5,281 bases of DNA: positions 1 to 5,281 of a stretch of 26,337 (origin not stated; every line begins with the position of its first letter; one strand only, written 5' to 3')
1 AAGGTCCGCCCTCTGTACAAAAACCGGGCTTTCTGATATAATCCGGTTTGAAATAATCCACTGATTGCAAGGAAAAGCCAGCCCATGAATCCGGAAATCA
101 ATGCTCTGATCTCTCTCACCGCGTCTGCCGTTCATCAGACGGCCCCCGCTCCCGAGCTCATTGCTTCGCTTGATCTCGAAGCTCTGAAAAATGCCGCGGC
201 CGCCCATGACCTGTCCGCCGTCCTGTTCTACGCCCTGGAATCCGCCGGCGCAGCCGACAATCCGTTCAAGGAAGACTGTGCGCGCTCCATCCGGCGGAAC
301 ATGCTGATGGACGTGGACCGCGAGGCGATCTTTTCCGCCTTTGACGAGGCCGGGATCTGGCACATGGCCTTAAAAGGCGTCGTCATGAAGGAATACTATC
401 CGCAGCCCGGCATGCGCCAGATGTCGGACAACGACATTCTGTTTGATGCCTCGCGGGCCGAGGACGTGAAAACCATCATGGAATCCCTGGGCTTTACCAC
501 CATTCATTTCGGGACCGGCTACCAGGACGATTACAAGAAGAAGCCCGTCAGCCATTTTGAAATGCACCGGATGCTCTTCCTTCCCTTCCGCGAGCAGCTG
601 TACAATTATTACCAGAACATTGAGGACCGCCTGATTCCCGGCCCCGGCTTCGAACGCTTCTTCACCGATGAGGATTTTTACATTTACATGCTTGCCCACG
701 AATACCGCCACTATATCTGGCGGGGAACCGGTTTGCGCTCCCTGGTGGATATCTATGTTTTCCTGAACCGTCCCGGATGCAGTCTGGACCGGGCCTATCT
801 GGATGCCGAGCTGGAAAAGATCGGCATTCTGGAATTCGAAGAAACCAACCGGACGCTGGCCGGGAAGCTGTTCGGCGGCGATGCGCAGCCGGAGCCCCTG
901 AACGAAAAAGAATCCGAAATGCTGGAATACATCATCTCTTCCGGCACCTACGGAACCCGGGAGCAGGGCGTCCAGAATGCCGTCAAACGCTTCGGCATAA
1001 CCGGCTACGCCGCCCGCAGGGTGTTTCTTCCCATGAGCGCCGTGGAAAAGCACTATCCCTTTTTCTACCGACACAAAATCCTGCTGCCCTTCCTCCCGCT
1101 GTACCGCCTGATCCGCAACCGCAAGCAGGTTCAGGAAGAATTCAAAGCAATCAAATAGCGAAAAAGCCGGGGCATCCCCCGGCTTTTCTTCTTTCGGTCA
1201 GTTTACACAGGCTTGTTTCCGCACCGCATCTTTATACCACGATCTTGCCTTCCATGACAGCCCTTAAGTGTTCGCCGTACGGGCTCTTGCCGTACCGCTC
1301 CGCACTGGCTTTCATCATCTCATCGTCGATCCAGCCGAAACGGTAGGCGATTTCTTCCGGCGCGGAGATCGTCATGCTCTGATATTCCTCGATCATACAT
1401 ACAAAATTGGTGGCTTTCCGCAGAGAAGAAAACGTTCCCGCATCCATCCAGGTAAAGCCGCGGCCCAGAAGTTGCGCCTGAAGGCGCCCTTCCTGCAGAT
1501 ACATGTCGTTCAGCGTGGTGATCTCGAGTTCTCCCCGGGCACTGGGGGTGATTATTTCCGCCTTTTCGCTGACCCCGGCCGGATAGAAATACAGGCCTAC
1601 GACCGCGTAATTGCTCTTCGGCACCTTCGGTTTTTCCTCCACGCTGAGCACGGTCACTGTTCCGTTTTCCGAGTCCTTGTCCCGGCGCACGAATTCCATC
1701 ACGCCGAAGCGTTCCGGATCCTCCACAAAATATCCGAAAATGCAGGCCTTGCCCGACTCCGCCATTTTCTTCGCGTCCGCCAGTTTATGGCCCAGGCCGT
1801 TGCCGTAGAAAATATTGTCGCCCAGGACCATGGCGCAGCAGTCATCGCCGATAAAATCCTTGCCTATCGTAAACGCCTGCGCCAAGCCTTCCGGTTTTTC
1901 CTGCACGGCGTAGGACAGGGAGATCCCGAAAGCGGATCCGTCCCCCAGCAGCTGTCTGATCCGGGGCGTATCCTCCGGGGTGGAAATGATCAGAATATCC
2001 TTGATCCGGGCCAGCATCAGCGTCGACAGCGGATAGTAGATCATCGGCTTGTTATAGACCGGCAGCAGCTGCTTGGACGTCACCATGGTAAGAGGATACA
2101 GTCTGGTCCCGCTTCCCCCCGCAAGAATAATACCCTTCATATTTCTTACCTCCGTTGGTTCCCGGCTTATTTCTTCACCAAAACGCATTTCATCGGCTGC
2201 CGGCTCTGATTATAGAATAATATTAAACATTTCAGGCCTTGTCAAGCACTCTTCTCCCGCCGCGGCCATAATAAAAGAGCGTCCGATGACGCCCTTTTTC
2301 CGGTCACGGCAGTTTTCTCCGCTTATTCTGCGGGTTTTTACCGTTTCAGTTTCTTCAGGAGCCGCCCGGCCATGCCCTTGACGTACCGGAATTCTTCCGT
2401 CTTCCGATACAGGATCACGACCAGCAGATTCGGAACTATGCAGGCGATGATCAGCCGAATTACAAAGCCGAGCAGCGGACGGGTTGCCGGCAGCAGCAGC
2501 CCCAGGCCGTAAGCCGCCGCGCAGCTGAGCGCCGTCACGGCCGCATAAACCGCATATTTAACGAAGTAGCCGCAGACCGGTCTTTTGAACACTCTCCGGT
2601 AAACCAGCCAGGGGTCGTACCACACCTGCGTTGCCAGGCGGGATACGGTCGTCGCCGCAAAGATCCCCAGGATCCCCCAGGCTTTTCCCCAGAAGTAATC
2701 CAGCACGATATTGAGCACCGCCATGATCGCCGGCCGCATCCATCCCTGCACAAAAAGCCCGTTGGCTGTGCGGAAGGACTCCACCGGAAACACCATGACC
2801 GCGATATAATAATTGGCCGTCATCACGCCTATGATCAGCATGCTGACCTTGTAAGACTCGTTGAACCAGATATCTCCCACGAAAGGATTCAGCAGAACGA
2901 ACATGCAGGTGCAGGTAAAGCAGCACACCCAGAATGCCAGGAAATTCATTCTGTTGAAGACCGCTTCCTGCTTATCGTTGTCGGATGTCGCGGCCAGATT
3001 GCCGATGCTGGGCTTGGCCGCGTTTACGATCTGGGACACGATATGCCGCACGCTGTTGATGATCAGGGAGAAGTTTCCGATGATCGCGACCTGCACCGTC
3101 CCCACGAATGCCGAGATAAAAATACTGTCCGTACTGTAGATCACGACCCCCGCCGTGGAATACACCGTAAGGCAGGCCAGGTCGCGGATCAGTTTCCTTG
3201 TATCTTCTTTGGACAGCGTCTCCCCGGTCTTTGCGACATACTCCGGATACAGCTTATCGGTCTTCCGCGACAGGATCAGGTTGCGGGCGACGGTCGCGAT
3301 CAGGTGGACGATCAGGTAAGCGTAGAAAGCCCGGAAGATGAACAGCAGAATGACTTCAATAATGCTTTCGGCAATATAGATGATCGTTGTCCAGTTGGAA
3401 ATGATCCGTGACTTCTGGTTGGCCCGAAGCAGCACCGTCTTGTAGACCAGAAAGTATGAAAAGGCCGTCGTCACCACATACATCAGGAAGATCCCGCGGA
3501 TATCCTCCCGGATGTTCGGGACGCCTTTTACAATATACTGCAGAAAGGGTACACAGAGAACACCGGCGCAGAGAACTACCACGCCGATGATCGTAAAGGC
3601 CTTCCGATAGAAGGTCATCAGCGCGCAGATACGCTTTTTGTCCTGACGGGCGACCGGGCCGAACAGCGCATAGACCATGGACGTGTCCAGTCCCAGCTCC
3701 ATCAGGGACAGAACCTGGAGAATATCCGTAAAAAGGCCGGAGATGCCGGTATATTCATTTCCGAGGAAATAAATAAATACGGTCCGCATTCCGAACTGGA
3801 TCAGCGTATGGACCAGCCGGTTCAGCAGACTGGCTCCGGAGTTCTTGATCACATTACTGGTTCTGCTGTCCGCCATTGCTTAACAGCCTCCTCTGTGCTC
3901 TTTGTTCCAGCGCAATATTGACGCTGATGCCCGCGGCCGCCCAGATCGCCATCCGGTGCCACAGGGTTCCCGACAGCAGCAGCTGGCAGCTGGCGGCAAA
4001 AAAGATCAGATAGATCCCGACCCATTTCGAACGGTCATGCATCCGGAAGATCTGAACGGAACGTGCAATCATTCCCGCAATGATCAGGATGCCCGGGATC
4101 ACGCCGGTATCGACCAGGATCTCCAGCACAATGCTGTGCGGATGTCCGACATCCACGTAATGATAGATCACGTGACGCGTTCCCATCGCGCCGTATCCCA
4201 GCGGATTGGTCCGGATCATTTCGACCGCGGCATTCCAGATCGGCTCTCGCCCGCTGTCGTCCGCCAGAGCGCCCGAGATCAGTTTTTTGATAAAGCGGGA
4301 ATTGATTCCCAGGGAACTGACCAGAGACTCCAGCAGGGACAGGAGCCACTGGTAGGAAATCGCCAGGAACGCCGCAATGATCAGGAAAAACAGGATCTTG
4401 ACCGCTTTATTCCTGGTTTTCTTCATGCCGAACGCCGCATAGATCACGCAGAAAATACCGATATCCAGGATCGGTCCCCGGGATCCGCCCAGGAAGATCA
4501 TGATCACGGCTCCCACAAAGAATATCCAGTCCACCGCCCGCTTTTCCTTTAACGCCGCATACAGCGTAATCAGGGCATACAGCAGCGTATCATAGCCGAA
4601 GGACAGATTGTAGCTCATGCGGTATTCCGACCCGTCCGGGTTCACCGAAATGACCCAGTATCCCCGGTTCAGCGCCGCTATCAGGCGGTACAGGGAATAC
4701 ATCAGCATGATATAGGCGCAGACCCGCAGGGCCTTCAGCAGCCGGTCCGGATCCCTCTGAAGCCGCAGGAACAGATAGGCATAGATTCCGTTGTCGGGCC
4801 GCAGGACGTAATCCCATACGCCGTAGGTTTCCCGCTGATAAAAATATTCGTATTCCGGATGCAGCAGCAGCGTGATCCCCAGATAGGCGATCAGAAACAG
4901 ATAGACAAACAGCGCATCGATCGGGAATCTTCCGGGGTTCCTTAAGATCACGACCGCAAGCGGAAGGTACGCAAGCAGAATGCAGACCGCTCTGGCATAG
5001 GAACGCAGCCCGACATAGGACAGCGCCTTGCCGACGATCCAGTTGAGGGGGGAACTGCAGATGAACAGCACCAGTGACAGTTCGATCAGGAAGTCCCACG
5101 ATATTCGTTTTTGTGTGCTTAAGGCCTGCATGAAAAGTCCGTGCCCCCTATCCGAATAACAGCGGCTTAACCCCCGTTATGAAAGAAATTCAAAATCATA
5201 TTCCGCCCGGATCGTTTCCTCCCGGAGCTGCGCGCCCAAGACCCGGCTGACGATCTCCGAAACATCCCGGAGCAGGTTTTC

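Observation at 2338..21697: Wzx/Wzy surface-polymer operon with no recognisable glycosyltransferases but five ATP-grasp ligases: candidate amino-sugar/peptide hybrid polymer system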

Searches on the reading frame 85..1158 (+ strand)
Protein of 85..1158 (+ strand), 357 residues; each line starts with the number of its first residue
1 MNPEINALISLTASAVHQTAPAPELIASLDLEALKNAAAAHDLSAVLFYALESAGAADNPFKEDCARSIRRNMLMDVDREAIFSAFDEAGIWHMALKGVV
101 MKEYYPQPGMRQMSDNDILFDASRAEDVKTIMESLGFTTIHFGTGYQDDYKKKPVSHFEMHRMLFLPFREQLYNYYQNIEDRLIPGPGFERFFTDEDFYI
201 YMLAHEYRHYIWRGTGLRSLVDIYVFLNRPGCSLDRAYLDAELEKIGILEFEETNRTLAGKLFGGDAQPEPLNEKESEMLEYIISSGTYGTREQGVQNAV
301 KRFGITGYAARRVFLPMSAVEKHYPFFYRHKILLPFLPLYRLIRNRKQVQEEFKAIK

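Call 5: search_protein_families(library=pfam, proteins=[window:85-1158:+], max_evalue=0.01)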
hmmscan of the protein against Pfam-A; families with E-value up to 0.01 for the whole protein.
window:85-1158:+ (357 aa): 1 family
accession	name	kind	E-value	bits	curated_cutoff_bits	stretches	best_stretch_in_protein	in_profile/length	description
PF14907.12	NTP_transf_5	-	6.7e-40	137.7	31.2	1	29-264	3-249/249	Uncharacterised nucleotidyltransferase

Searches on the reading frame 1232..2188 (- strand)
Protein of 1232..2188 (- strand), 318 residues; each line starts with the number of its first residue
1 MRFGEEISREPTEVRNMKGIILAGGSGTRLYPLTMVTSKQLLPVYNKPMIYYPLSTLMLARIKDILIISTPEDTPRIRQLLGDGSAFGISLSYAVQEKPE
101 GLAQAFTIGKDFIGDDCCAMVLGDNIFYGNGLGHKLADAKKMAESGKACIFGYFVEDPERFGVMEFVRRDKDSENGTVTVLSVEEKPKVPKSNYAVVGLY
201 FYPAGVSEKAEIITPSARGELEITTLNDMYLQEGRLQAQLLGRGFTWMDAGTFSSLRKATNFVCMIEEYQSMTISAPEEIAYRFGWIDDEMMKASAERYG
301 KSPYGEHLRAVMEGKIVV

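Call 5: search_protein_families(library=pfam, proteins=[window:1232-2188:-], max_evalue=0.01)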
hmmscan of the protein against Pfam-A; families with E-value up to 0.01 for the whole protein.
window:1232-2188:- (318 aa): 3 families
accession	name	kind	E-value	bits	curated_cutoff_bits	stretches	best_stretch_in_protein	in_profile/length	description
PF00483.29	NTP_transferase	-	1.5e-68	231.5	21.2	1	18-263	1-242/245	Nucleotidyl transferase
PF12804.13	NTP_transf_3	-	3.7e-07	30.9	27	1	19-141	1-112/160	MobA-like NTP transferase domain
PF01128.25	IspD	-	0.00092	19.5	27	1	20-84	4-66/221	2-C-methyl-D-erythritol 4-phosphate cytidylyltransferase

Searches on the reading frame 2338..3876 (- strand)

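Call 4: search_protein_families(library=pfam, proteins=[window:2338-3876:-], max_evalue=0.01)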
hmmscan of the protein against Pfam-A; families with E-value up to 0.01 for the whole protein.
window:2338-3876:- (512 aa): 1 family
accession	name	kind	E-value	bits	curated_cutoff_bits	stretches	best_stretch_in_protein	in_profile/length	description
PF01943.22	Polysacc_synt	-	9.9e-09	35.5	28.2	1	10-285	2-263/274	Polysaccharide biosynthesis protein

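Call 7: search_protein_families(library=ncbifam, proteins=[window:2338-3876:-], max_evalue=0.01)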
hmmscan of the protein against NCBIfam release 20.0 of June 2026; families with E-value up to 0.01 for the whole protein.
window:2338-3876:- (512 aa): 0 families

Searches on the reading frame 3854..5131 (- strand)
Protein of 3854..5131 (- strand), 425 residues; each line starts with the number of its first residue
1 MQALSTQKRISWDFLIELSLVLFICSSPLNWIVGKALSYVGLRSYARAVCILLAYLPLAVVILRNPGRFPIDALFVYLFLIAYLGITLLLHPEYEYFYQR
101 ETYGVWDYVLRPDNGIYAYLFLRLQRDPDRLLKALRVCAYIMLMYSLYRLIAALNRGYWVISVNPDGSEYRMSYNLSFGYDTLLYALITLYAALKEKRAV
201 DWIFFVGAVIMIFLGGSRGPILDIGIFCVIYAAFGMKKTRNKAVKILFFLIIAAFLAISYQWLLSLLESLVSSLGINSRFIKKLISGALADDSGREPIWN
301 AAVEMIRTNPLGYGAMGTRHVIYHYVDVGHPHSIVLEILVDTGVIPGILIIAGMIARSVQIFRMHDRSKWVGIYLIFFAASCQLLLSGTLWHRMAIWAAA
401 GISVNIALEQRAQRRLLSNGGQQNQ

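Call 4: search_protein_families(library=pfam, proteins=[window:3854-5131:-], max_evalue=0.01)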
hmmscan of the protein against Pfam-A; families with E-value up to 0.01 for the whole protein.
window:3854-5131:- (425 aa): 1 family
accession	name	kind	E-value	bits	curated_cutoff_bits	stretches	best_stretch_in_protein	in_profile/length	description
PF04932.20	Wzy_C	-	8.6e-19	68.2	31.7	1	204-350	2-148/149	O-Antigen ligase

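Call 7: search_protein_families(library=ncbifam, proteins=[window:3854-5131:-], max_evalue=0.01)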
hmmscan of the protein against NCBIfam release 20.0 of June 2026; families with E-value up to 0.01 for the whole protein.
window:3854-5131:- (425 aa): 0 families
